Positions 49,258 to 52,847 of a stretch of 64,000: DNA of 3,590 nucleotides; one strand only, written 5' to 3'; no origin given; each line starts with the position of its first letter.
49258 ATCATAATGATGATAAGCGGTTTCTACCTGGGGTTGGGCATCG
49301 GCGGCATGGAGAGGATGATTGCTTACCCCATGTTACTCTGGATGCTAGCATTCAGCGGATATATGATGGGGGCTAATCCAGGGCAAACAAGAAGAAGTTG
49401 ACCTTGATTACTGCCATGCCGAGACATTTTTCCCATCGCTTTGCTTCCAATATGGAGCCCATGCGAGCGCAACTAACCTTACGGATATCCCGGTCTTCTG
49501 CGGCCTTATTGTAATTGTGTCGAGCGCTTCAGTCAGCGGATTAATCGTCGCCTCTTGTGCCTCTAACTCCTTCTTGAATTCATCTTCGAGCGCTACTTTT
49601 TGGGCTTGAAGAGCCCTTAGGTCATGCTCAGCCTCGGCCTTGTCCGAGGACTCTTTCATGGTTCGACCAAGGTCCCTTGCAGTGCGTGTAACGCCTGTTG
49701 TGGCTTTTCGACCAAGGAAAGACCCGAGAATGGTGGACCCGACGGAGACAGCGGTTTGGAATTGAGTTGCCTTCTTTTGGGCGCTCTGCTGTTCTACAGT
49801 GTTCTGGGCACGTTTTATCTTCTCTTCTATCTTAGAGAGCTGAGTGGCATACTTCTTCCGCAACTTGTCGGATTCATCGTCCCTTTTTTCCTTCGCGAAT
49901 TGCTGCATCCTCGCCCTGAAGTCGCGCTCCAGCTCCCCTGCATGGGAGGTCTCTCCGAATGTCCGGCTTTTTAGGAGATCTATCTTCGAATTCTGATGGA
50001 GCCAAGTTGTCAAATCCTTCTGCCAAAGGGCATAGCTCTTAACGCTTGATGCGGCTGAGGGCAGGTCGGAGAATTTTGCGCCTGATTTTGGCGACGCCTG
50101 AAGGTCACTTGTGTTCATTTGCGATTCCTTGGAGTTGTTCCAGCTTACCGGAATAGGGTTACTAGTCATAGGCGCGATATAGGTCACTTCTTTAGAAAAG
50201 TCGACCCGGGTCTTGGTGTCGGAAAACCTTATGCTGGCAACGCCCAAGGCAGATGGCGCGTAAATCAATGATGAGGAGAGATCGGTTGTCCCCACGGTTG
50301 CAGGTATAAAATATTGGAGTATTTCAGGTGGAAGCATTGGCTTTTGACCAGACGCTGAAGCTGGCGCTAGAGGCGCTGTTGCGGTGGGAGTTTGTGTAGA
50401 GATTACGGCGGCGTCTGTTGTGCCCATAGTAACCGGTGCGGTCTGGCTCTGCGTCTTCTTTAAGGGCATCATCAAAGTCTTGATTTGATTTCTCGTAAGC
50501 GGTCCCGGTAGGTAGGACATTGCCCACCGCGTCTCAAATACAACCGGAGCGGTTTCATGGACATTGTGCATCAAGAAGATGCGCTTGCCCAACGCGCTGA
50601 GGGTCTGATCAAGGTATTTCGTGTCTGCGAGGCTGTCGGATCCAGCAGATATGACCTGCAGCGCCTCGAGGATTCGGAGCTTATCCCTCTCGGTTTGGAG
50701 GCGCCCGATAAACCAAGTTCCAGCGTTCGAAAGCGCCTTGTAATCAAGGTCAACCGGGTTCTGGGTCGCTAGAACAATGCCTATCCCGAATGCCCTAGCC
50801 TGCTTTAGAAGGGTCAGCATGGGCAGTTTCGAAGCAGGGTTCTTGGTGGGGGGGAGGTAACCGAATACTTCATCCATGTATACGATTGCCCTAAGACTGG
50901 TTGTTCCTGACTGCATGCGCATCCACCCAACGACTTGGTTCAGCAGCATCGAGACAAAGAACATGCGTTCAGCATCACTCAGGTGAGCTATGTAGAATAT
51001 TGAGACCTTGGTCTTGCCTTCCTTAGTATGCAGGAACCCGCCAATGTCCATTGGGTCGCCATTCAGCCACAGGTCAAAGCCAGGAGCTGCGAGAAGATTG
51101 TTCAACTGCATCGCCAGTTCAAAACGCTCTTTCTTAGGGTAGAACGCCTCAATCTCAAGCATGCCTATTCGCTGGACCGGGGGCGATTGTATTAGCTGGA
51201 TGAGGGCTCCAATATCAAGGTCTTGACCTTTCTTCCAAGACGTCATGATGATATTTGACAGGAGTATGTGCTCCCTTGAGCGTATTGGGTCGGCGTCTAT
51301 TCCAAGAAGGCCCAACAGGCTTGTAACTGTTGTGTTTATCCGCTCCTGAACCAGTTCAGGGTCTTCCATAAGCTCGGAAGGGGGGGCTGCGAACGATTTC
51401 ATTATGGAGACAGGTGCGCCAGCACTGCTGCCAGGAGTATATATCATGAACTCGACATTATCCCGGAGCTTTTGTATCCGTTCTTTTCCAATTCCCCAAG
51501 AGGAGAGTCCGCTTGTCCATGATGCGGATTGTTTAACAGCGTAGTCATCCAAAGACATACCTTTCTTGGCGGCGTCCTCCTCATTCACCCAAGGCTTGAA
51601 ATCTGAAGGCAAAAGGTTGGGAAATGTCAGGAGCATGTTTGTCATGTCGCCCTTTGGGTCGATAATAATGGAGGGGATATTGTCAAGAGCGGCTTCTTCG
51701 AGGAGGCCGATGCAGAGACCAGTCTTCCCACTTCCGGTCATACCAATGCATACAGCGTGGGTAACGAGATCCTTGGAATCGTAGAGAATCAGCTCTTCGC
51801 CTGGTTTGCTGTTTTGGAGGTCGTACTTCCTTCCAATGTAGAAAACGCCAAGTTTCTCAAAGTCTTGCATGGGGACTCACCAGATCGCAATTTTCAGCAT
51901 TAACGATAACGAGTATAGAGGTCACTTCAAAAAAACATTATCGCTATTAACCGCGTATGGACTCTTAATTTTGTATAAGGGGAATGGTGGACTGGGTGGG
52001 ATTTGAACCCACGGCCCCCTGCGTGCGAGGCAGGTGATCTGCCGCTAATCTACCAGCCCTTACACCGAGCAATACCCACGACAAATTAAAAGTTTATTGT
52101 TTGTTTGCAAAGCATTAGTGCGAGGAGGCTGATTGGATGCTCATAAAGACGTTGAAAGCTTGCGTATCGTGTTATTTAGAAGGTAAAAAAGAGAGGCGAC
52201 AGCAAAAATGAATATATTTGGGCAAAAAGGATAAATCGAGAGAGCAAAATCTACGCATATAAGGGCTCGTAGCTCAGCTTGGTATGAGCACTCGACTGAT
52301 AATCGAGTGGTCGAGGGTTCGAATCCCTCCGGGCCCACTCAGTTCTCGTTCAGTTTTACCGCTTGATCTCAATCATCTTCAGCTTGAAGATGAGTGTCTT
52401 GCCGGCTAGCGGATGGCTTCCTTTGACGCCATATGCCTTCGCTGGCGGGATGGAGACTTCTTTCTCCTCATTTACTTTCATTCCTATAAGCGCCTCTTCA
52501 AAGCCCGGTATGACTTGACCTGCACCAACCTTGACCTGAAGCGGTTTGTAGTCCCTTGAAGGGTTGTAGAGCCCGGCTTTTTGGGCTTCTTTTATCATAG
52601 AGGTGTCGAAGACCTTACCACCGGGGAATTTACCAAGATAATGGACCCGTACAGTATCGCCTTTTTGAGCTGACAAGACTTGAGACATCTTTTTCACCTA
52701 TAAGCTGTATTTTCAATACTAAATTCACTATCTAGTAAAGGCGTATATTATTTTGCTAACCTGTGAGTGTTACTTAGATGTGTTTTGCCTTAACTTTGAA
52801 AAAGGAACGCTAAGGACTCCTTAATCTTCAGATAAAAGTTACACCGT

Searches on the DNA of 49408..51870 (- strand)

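Call 23: search_rna_families(sources=[L002, L004, L005, L008], threshold=gathering)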
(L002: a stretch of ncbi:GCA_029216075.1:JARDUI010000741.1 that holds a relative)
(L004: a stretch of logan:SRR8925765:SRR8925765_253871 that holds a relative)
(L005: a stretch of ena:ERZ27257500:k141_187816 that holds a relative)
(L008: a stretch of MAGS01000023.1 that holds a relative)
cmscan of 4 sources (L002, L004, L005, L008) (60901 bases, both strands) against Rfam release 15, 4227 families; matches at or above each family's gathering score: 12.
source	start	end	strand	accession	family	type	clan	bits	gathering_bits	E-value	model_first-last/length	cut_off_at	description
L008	313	3336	-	RF02540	LSU_rRNA_archaea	Gene; rRNA;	CL00112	2761.6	50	0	1-2987/2987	no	Archaeal large subunit ribosomal RNA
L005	1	2073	-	RF02540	LSU_rRNA_archaea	Gene; rRNA;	CL00112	1818.5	50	0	1-2062/2987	3'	Archaeal large subunit ribosomal RNA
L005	2267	3763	-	RF01959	SSU_rRNA_archaea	Gene; rRNA;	CL00111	1512.5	50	0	1-1478/1478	no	Archaeal small subunit ribosomal RNA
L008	3528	5024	-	RF01959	SSU_rRNA_archaea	Gene; rRNA;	CL00111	1511.9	50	0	1-1478/1478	no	Archaeal small subunit ribosomal RNA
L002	1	274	-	RF01959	SSU_rRNA_archaea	Gene; rRNA;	CL00111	201.8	50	1.1e-55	1-251/1478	3'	Archaeal small subunit ribosomal RNA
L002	1150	1224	-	RF00005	tRNA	Gene; tRNA;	CL00001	70.6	29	2e-13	1-71/71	no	tRNA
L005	4638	4712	-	RF00005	tRNA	Gene; tRNA;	CL00001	70.6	29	2e-13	1-71/71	no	tRNA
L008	5899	5973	-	RF00005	tRNA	Gene; tRNA;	CL00001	70.6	29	2e-13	1-71/71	no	tRNA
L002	1435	1506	+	RF00005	tRNA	Gene; tRNA;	CL00001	65.7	29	4.6e-12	1-71/71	no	tRNA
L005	4919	4990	+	RF00005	tRNA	Gene; tRNA;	CL00001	65.7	29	4.6e-12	1-71/71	no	tRNA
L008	6179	6250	+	RF00005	tRNA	Gene; tRNA;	CL00001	65.7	29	4.6e-12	1-71/71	no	tRNA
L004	1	70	+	RF00005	tRNA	Gene; tRNA;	CL00001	55.6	29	2.7e-09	3-71/71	5'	tRNA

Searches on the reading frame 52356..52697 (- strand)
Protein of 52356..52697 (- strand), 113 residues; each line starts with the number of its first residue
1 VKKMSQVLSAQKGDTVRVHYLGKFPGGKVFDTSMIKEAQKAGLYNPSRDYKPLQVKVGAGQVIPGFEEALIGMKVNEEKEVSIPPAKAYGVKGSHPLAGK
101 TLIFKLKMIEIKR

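Call 6: search_protein_families(library=pfam, proteins=[window:52356-52697:-], max_evalue=0.01)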
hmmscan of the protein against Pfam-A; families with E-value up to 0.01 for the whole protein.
window:52356-52697:- (113 aa): 1 family
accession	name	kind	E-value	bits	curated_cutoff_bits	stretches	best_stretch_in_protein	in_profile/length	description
PF00254.34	FKBP_C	-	4.7e-23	81.8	21.1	1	10-108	5-93/94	FKBP-type peptidyl-prolyl cis-trans isomerase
